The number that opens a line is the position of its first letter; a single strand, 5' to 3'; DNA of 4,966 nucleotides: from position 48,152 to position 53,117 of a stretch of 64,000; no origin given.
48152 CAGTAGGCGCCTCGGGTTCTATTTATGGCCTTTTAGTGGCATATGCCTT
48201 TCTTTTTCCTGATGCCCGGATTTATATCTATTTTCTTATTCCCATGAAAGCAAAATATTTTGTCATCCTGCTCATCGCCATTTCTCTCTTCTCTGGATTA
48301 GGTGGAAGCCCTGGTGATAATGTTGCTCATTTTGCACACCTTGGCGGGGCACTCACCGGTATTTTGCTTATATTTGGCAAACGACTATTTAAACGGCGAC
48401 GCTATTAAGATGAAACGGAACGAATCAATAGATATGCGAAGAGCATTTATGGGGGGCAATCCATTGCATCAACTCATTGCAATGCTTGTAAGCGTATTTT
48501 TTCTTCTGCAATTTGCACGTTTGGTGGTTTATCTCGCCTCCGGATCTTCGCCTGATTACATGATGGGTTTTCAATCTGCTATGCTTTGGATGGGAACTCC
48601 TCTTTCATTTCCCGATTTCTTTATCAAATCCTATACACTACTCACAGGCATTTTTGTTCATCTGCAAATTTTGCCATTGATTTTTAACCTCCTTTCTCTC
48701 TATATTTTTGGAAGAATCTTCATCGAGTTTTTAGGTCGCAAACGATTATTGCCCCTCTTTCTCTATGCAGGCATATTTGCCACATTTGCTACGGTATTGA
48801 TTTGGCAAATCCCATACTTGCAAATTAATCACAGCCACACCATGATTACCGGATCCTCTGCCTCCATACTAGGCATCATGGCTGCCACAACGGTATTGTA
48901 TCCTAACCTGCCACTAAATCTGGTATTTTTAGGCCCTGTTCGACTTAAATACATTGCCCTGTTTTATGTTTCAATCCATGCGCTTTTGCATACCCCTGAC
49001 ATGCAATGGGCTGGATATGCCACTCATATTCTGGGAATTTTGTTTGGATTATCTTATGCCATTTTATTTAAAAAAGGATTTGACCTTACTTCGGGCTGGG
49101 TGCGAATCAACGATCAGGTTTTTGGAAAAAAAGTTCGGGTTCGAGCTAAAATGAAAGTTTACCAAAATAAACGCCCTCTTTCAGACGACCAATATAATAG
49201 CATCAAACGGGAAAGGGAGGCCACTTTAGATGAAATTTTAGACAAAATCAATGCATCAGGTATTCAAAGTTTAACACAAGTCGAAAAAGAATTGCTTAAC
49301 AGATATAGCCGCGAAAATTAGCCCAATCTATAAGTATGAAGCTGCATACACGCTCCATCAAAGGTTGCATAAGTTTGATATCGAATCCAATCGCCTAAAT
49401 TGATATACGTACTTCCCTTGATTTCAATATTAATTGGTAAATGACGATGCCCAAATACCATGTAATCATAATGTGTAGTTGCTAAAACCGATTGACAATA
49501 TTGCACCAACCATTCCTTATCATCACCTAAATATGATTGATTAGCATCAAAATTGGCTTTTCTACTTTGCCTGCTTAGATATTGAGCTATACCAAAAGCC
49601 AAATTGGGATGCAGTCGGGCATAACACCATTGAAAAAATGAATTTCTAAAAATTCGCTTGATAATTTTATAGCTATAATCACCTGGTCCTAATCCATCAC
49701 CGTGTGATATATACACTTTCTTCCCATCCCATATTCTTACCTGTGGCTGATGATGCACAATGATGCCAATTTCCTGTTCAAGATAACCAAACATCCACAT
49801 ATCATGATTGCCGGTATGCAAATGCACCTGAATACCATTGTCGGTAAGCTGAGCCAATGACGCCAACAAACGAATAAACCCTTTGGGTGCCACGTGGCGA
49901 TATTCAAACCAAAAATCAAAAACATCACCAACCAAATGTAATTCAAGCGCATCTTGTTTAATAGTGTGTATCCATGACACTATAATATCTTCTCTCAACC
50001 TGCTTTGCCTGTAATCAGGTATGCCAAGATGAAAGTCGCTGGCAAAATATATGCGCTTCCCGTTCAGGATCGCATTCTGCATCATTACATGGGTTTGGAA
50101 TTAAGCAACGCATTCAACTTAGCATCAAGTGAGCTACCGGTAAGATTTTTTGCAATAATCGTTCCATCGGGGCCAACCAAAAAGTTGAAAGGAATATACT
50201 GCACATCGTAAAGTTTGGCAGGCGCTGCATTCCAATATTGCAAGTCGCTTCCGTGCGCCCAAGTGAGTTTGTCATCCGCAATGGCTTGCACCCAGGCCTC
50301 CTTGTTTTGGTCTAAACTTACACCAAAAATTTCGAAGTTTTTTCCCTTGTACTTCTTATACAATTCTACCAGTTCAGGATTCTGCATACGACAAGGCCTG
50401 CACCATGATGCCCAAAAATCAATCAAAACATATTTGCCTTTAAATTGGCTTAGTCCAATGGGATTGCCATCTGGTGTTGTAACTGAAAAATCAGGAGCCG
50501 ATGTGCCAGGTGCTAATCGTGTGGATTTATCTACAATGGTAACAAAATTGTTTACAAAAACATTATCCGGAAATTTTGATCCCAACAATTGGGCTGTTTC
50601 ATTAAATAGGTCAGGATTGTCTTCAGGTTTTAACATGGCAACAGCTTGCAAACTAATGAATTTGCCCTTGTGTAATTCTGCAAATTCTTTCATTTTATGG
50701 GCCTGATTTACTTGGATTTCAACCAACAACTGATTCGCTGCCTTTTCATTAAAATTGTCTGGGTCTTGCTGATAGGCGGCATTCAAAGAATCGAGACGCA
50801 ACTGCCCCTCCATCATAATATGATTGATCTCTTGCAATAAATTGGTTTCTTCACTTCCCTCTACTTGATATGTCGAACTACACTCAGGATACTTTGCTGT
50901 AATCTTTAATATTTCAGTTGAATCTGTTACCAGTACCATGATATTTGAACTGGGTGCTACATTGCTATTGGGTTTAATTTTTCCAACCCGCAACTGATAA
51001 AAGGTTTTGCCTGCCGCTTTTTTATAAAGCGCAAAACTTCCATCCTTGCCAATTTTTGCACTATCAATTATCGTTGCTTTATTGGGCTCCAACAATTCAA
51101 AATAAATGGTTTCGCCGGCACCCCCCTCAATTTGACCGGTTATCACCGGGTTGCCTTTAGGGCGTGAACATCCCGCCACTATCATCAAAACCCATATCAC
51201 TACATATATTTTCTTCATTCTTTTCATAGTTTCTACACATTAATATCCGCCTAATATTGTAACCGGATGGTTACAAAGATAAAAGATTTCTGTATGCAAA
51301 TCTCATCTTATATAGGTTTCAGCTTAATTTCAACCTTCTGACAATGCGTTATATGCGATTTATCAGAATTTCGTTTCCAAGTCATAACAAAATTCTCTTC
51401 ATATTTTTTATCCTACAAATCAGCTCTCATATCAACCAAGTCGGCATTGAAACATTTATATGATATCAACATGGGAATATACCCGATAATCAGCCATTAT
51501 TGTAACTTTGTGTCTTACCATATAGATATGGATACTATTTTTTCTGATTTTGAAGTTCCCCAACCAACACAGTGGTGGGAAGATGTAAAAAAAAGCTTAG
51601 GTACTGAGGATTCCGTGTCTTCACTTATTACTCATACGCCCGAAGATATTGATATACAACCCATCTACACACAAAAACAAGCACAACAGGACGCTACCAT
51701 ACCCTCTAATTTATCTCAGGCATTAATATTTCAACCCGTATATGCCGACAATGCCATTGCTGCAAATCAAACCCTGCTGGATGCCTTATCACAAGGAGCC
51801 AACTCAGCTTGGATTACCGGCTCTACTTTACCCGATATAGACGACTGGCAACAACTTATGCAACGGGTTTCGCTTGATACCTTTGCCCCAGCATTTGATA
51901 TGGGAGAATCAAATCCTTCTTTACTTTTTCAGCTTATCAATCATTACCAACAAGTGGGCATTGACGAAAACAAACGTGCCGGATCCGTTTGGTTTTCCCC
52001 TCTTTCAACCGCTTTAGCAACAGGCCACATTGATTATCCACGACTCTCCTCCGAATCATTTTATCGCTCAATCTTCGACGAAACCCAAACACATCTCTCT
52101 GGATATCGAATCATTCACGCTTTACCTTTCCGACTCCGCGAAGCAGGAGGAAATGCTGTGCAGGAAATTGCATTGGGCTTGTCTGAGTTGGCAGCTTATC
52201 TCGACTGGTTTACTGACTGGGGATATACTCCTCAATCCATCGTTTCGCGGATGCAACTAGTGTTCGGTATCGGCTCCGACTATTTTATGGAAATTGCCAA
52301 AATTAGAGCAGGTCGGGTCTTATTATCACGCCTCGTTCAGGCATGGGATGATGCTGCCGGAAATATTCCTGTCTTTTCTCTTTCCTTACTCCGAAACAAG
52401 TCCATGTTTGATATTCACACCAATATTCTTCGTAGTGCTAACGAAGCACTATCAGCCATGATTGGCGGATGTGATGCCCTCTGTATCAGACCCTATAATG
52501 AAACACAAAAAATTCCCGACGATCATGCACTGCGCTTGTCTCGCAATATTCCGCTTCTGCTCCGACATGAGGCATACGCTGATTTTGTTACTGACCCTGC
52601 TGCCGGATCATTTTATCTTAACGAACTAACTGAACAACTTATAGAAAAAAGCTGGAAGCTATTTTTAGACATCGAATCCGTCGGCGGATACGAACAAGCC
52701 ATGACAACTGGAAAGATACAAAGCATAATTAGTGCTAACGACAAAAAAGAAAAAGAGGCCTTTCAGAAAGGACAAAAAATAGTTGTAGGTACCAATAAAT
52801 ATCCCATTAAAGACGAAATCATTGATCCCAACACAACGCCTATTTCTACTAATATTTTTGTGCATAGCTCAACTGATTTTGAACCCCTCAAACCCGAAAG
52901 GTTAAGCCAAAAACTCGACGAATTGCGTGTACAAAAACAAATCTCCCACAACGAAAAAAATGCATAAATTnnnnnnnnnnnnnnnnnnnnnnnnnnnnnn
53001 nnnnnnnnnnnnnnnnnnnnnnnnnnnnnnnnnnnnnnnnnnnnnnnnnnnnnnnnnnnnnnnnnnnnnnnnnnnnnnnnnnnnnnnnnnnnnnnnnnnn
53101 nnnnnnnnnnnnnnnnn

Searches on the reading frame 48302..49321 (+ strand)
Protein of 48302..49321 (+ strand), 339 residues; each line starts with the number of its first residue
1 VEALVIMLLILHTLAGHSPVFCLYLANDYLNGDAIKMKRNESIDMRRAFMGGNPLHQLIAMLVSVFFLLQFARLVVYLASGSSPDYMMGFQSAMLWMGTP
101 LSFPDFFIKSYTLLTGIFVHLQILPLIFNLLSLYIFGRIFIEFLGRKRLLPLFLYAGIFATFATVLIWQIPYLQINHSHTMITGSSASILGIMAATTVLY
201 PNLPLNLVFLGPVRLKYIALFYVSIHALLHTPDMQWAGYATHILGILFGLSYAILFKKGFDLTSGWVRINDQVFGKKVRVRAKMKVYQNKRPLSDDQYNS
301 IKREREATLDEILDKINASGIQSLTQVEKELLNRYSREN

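Call 28: search_protein_families(library=pfam, proteins=[window:48302-49321:+], max_evalue=0.0001)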
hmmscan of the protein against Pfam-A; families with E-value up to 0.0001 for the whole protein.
window:48302-49321:+ (339 aa): 2 families
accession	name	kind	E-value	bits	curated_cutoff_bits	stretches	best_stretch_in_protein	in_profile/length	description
PF01694.28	Rhomboid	-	7.5e-15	55.8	22.6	1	111-256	5-140/143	Rhomboid domain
PF20216.3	DUF6576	-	1.2e-14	54.6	27.3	1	295-337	4-46/47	Family of unknown function (DUF6576)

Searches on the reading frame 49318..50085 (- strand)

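Call 28: search_protein_families(library=pfam, proteins=[window:49318-50085:-], max_evalue=0.0001)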
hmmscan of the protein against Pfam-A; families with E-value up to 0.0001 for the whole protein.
window:49318-50085:- (255 aa): 1 family
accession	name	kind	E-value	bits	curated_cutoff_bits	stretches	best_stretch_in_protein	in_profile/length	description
PF12850.12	Metallophos_2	-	1.7e-06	28.6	27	0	202-248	104-150/154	Calcineurin-like phosphoesterase superfamily domain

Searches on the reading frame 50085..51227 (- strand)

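Call 28: search_protein_families(library=pfam, proteins=[window:50085-51227:-], max_evalue=0.0001)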
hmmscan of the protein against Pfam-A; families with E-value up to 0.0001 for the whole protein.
window:50085-51227:- (380 aa): 7 families
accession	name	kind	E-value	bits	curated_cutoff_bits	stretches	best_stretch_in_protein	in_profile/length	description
PF00578.27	AhpC-TSA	-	4.1e-22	78.9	26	1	241-358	2-122/124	AhpC/TSA family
PF13905.12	Thioredoxin_8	-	3e-21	76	27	1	264-357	1-94/94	Thioredoxin-like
PF08534.16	Redoxin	-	1.4e-18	67.5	26.6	1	240-366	2-137/148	Redoxin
PF00085.26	Thioredoxin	-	1.8e-10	41.2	23.5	1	265-311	19-64/103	Thioredoxin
PF14289.11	DUF4369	-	8.7e-08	33.1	25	1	28-129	2-89/91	Domain of unknown function (DUF4369)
PF00255.25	GSHPx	-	4.6e-07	29.8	27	1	246-307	3-63/108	Glutathione peroxidase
PF13098.12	Thioredoxin_2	-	3.7e-05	24.4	27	1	263-365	4-94/104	Thioredoxin-like domain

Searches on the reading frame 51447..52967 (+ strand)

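Call 28: search_protein_families(library=pfam, proteins=[window:51447-52967:+], max_evalue=0.0001)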
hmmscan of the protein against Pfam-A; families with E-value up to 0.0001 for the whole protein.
window:51447-52967:+ (506 aa): 1 family
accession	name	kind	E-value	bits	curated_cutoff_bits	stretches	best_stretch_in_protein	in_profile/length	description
PF01642.28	MM_CoA_mutase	-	9.4e-75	252.5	22.1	1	124-491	102-473/512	Methylmalonyl-CoA mutase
